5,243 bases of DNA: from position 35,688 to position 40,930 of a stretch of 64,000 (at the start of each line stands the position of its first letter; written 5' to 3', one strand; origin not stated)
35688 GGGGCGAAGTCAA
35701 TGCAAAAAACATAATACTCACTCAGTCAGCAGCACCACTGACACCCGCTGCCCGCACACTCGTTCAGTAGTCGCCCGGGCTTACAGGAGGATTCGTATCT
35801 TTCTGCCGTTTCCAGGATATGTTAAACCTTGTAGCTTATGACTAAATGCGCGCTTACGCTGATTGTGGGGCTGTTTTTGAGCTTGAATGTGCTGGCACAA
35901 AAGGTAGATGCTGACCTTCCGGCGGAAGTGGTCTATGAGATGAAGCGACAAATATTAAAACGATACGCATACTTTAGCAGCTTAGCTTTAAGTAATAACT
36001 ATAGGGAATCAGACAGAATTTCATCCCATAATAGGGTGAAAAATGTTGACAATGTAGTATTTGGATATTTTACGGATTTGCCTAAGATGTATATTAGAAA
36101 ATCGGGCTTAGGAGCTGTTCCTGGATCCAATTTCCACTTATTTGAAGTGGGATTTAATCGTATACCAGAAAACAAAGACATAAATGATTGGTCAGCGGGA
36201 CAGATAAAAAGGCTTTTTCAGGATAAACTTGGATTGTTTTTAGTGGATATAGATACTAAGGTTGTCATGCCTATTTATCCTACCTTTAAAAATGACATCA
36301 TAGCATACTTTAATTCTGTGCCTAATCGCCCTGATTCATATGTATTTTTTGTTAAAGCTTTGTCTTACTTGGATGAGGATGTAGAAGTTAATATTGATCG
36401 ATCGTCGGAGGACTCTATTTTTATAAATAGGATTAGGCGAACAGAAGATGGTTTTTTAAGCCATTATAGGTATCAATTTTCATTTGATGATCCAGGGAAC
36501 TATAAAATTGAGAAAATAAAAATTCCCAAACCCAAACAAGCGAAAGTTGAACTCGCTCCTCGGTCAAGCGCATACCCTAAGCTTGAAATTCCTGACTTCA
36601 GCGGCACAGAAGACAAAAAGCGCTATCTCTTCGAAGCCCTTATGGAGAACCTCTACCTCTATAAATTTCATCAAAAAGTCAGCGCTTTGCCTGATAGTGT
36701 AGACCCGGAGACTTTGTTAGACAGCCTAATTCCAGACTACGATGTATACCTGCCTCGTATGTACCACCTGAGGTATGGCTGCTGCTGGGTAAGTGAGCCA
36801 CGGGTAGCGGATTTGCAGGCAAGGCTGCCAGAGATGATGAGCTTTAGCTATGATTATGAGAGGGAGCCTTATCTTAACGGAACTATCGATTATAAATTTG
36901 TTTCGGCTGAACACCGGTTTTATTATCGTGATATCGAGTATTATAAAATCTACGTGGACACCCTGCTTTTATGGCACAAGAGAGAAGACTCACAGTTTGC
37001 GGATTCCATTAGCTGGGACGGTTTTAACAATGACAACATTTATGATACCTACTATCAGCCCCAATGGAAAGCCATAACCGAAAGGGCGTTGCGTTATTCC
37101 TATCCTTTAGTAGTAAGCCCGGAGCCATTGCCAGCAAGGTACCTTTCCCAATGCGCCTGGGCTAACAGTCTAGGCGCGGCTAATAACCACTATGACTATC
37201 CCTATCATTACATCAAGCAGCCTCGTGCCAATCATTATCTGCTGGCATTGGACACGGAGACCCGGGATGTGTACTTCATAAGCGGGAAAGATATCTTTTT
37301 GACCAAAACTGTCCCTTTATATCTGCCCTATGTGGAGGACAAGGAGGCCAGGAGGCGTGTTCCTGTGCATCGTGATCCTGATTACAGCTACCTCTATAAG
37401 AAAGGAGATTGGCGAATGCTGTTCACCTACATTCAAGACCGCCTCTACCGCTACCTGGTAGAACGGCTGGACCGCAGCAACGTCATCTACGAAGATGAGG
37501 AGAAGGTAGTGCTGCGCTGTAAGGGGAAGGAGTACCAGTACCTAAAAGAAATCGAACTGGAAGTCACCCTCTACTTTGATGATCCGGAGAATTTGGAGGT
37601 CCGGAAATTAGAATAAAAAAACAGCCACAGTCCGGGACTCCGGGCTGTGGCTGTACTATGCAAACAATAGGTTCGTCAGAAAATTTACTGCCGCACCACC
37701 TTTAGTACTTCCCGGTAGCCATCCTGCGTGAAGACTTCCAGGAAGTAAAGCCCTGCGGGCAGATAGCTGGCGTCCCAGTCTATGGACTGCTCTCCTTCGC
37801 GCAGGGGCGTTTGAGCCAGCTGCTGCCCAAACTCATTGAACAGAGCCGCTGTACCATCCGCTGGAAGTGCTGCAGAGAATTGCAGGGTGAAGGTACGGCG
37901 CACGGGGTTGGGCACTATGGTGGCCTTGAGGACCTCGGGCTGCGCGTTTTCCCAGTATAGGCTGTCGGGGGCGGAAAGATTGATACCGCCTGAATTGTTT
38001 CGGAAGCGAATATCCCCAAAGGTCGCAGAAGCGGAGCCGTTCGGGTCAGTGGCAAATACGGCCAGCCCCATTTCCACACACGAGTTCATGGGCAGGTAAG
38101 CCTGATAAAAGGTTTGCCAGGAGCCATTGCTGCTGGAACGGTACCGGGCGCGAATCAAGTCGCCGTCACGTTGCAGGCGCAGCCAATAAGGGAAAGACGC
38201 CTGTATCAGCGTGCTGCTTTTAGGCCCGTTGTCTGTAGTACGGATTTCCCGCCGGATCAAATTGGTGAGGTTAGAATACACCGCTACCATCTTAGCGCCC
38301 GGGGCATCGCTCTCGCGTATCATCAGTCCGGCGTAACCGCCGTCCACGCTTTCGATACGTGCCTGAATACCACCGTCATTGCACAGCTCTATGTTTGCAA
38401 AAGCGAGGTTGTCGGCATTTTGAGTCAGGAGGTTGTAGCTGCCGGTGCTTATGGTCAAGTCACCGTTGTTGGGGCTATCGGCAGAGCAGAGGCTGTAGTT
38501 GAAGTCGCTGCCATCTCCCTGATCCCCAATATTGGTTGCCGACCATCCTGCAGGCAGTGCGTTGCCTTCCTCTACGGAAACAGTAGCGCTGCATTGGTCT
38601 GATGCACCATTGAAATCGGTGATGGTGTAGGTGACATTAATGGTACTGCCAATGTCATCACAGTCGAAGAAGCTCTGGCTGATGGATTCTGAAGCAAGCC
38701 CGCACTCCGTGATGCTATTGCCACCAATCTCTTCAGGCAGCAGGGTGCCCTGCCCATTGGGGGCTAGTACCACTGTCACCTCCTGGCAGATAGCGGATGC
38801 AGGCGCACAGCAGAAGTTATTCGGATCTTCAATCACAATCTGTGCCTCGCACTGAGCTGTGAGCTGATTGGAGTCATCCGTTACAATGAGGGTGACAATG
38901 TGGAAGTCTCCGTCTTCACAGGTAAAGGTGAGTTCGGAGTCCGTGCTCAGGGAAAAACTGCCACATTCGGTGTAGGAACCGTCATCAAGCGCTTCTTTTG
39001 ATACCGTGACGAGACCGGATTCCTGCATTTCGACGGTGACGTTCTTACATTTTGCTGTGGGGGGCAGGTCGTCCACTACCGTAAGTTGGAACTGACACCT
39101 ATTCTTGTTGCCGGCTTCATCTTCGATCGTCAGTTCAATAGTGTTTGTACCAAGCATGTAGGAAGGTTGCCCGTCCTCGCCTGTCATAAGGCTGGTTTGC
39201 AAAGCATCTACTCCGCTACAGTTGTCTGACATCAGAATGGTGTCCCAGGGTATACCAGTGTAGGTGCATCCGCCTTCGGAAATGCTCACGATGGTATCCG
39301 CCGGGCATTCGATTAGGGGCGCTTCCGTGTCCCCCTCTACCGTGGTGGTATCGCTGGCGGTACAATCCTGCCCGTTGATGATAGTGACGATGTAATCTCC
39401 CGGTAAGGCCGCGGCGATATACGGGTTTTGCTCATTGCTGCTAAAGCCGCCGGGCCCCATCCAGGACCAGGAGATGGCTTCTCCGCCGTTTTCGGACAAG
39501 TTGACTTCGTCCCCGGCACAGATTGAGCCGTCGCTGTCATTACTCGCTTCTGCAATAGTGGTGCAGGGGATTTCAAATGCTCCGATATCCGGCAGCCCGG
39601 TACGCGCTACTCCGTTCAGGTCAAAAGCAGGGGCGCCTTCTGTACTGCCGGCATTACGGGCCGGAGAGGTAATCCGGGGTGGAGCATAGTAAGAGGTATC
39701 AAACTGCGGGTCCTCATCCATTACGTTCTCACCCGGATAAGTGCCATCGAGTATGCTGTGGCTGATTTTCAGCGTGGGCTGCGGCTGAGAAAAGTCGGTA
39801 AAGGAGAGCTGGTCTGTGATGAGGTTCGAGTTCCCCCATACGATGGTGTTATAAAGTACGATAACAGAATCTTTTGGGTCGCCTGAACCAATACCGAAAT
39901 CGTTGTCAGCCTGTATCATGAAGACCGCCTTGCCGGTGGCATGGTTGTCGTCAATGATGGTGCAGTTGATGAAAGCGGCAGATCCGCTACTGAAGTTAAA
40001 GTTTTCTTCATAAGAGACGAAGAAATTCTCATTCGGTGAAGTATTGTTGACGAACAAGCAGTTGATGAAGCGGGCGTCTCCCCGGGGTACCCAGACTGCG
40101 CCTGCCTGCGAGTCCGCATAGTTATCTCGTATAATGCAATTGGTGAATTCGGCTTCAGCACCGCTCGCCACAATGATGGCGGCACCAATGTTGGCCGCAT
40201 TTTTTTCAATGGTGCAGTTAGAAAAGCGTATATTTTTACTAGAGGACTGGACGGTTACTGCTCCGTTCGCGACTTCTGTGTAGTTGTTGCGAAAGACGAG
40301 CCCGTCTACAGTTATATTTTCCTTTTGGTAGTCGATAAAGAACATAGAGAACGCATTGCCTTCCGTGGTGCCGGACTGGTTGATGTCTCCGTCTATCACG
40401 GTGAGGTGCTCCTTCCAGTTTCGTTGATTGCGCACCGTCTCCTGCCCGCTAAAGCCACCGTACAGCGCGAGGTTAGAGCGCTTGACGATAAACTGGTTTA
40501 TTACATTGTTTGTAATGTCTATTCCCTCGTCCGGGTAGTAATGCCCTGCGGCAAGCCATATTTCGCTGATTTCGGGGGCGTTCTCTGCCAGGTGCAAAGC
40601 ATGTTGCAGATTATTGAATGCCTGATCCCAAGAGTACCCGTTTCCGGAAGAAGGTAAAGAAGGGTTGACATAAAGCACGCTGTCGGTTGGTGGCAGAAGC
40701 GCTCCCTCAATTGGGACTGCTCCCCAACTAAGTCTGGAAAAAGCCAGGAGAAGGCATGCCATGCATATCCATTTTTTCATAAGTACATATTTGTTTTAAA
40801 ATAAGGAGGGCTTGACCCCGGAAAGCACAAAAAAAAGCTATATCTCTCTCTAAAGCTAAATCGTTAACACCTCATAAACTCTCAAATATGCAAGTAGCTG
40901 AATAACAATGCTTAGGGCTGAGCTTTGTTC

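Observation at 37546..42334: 1.15-kb near-identical segmental duplication carrying a gene 3' end, a terminator and a fragment of the neighbouring gene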

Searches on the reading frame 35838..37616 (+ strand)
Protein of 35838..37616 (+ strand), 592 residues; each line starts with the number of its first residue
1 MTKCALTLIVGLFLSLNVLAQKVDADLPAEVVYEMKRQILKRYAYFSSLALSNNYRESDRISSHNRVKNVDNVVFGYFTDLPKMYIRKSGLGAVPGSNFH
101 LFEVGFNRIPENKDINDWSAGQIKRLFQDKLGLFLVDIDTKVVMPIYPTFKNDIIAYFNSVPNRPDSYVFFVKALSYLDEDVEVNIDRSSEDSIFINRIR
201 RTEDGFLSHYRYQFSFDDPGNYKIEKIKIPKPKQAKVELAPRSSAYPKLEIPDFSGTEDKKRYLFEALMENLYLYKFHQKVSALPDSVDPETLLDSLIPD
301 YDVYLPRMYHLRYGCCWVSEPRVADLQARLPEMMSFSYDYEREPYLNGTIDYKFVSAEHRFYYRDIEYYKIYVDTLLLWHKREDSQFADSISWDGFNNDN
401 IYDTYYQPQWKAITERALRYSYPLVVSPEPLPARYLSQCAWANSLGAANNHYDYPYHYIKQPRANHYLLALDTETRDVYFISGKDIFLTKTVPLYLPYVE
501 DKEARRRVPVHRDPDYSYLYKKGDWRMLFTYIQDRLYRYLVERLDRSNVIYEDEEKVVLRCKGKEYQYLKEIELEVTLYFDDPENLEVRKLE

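Call 7: search_protein_families(library=pfam, proteins=[window:35838-37616:+], max_evalue=0.01)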
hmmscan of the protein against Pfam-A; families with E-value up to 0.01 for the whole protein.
window:35838-37616:+ (592 aa): 0 families

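Call 9: find_encoding_contigs(protein=window:35838-37616:+, flank=10000, max_places=10)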
Protein window:35838-37616:+ (592 aa): 3 contigs read that carry it; 1 place shown.
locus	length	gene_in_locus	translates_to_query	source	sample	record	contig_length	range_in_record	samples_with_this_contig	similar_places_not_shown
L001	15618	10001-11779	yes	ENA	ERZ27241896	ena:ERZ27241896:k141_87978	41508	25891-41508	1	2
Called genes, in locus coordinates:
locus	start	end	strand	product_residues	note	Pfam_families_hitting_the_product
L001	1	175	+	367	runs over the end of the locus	PF01145:Band_7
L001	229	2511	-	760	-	PF13620:CarboxypepD_reg, PF13715:CarbopepD_reg_2, PF07715:Plug, PF00593:TonB_dep_Rec_b-barrel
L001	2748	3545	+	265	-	PF18962:Por_Secre_tail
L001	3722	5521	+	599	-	PF00801:PKD (faint), PF18911:PKD_4 (faint)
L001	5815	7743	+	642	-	PF02897:Peptidase_S9_N, PF26549:Tricorn_N, PF26550:Tricorn_2nd, PF00930:DPPIV_N (weak), PF00561:Abhydrolase_1 (weak), PF20434:BD-FAE, PF00326:Peptidase_S9, PF01738:DLH, +7 more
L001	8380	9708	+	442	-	PF00155:Aminotran_1_2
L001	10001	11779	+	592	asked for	-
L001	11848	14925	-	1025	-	PF02494:HYR, PF18962:Por_Secre_tail (weak)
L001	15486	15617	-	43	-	?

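Call 18: search_protein_families(library=ncbifam, proteins=[window:35838-37616:+], max_evalue=0.01)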
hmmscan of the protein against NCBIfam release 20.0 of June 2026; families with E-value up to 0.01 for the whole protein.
window:35838-37616:+ (592 aa): 0 families

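Call 19: find_related_loci(query=window:35838-37616:+, collection=genome_contigs, flank=10000)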
Query window:35838-37616:+ (592 aa) in genome_contigs; peptide patterns used: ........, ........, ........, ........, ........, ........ (x = any residue, [..] = any of these).
118 stretches matched a pattern; 5 encode a relative of the query (tblastn E <= 1e-3); 3 distinct loci.
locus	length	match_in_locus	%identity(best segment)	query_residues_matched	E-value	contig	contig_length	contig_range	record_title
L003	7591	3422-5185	84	1-591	0e+0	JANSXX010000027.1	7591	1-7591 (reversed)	MAG: bacterium isolate bin.36 k141_483206_length_7591_cov_66.1576, whole genome shotgun sequence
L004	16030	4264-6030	66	1-591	0e+0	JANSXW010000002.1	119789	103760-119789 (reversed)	MAG: bacterium isolate bin.35 k141_77424_length_119789_cov_71.0068, whole genome shotgun sequence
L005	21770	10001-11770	90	1-592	0e+0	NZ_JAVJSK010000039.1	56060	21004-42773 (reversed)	MAG: Phaeodactylibacter sp. isolate G1-WW12-15 k141_71515, whole genome shotgun sequence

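Call 53: search_solved_structures(query=window:35838-37613:+, max_evalue=1)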
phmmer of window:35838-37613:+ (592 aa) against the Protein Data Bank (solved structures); distinct sequences matched with E-value up to 1: 6.
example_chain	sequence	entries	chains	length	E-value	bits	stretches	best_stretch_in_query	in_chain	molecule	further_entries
6xb5_A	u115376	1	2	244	0.14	14.2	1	153-220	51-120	Poxin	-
6qpo_A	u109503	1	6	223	0.24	13.5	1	220-291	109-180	Fiber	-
6qpn_A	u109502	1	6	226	0.24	13.5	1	220-291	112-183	Fiber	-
8ofs_A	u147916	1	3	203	0.39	12.8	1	220-275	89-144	Fiber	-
6stu_A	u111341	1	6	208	0.41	12.7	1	220-275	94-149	Fiber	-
3g7p_A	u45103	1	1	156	0.49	12.5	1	492-521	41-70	Nitrogen fixation protein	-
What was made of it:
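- Tried and rejected: PDB sequence hits for U592 were insignificant (call 53).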

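Call 68: find_homologous_proteins(query=window:35838-37613:+, max_evalue=0.00001)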
Query window:35838-37613:+ (592 aa): 13 proteins with E <= 0.00001 among 8000 candidates.
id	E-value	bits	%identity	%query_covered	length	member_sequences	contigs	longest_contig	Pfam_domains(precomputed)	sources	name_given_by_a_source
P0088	0.0e+0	1284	94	100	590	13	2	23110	-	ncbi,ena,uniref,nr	ncbi:hypothetical protein [Phaeodactylibacter xiamenensis]|uniref:hypothetical protein n=1 Tax=Phaeo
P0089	0.0e+0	1223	90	100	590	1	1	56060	-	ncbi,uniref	ncbi:MAG: hypothetical protein RIC19_05405 [Phaeodactylibacter sp.]|uniref:hypothetical protein n=1 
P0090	4.6e-243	827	66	100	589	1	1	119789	-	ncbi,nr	ncbi:MAG: hypothetical protein NXI25_00620 [bacterium]|nr:hypothetical protein [bacterium]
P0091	1.2e-239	815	64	100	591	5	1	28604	-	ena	-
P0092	5.2e-236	803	63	100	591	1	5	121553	-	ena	-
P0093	2.1e-233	795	83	70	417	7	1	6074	-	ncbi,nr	ncbi:MAG: hypothetical protein HRU12_00375, partial [Phaeodactylibacter sp.]|nr:hypothetical protein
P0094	3.3e-220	751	60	100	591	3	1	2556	-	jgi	jgi:hypothetical protein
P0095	2.9e-159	550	62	69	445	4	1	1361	-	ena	-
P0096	2.7e-87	312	36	99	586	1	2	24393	-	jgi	jgi:hypothetical protein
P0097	1.0e-86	310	36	95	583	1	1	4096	-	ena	-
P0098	6.9e-75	271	33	100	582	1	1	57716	-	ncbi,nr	ncbi:MAG: hypothetical protein MI974_31750 [Chitinophagales bacterium]|nr:hypothetical protein [Chit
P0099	2.4e-71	260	33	99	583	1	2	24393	-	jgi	jgi:hypothetical protein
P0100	5.8e-65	239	32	100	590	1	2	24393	-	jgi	jgi:hypothetical protein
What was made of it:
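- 35838..37616 (+): Upstream gene 'U592': 592 aa, signal peptide, no Pfam/NCBIfam family. Its last 24 codons lie inside R_A. Its homologues are all annotated as hypothetical proteins, from Phaeodactylibacter and related MAGs (call 68).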

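Call 92: predict_structure(alignment_id=A2)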
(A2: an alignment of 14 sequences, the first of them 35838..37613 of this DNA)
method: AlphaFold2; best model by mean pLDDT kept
length: 592 residues; sequences in the alignment: 14
mean_pLDDT: 50.6   pTM: 0.43
mean pLDDT of the five models: 50.6, 47.2, 46.9, 44.4, 43.5
residues with pLDDT >= 90: 19; 70-90: 123; 50-70: 119; < 50: 331
segments of 3 or more residues with pLDDT < 50: 1-22, 51-82, 109-129, 149-152, 231-254, 256-261, 301-514
pLDDT, mean of each block of 10 residues (from residue 1): 36 33 60 71 60 38 38 34 68 84 67 44 41 79 68 68 81 77 86 89 72 87 77 38 32 46 50 55 57 57 42 32 43 33 30 27 34 25 28 30 26 27 26 26 24 28 33 35 27 35 41 46 57 57 72 86 60 83 73 76
secondary structure, 60 per line:
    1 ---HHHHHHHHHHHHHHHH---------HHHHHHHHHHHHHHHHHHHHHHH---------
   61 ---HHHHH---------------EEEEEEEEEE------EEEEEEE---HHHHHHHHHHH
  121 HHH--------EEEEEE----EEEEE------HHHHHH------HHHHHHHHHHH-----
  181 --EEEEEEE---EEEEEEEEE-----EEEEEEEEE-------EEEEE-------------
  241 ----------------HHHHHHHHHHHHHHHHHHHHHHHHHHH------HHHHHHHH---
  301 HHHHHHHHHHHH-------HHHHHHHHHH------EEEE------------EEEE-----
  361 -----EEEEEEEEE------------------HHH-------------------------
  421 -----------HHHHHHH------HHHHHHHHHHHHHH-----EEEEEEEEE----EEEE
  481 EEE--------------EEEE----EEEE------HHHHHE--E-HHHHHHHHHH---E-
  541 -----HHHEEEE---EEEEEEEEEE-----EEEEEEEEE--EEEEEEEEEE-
elements in order: H4-19 H29-51 H64-68 E84-93 E100-106 H110-123 E132-137 E142-146 H153-158 H165-175 E183-189 E193-201 E207-215 E223-227 H257-283 H290-297 H301-312 H320-329 E336-339 E352-355 E366-374 H432-438 H445-458 E464-472 E477-483 E498-501 E506-509 H516-520 H526-535 E549-552 E556-565 E571-579 E582-591
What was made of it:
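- Tried and rejected: The AF2 model of U592 had pLDDT 50.6 (call 92), too poor for a fold search, so its function remains unknown.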

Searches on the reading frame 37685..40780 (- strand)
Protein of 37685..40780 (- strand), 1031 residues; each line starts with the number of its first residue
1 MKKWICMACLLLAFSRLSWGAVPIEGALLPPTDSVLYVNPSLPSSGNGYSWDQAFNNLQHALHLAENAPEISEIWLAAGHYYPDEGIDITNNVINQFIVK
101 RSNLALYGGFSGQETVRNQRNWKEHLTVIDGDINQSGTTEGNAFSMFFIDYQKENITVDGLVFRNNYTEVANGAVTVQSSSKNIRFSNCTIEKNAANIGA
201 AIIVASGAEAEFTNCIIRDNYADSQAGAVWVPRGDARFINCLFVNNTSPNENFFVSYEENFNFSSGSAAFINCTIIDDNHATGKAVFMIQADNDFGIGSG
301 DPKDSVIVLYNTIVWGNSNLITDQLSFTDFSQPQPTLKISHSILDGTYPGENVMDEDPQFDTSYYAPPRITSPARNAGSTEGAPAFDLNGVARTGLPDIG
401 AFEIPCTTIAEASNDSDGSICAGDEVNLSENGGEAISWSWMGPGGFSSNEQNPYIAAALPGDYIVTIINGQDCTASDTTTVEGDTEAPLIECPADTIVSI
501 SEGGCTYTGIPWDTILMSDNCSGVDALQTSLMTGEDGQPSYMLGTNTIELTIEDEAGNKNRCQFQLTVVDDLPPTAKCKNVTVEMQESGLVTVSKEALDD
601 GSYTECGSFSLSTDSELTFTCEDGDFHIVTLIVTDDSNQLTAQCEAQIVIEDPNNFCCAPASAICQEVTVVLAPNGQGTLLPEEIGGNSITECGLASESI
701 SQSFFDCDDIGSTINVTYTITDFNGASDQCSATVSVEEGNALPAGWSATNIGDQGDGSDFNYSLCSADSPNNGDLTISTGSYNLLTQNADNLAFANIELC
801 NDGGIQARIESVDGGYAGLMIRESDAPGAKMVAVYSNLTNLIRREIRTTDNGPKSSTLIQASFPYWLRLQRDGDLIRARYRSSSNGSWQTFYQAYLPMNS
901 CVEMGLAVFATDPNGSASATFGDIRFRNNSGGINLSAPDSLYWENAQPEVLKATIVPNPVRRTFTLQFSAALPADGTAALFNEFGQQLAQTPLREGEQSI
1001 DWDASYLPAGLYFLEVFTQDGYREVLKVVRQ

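Call 7: search_protein_families(library=pfam, proteins=[window:37685-40780:-], max_evalue=0.01)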
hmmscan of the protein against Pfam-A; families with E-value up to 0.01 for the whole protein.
window:37685-40780:- (1031 aa): 3 families
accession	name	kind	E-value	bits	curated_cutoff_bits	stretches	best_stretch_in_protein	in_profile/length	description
PF02494.22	HYR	-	3.7e-13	50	21.7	1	484-568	2-81/81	HYR domain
PF18962.6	Por_Secre_tail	-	5.9e-05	23.7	27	1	956-1020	2-66/75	Secretion system C-terminal sorting domain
PF07081.18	DUF1349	-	0.0073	16.4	32.4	0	855-927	104-177/179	Protein of unknown function (DUF1349)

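Call 8: find_encoding_contigs(protein=window:37685-40780:-, flank=10000, max_places=10)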
Protein window:37685-40780:- (1031 aa): no gene with exactly this product is on record in the collection.

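Call 18: search_protein_families(library=ncbifam, proteins=[window:37685-40780:-], max_evalue=0.01)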
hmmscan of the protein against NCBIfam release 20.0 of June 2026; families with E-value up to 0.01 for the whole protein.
window:37685-40780:- (1031 aa): 2 families
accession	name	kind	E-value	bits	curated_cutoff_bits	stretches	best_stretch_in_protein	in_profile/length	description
NF041518.1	choice_anch_Q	domain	4.2e-08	33.3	25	1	371-404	22-57/58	choice-of-anchor Q domain-containing protein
TIGR04183.1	Por_Secre_tail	domain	2e-06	27.7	23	1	955-1030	1-71/72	T9SS type A sorting domain-containing protein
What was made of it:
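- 37688..37915 (-): Within R: T9SS type A C-terminal sorting domain. TIGR04183 27.7 bits, above the cut-off of 23 (call 18).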

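Call 32: find_encoding_contigs(protein=window:37685-40762:-, flank=10000, max_places=10)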
Protein window:37685-40762:- (1025 aa): no gene with exactly this product is on record in the collection.
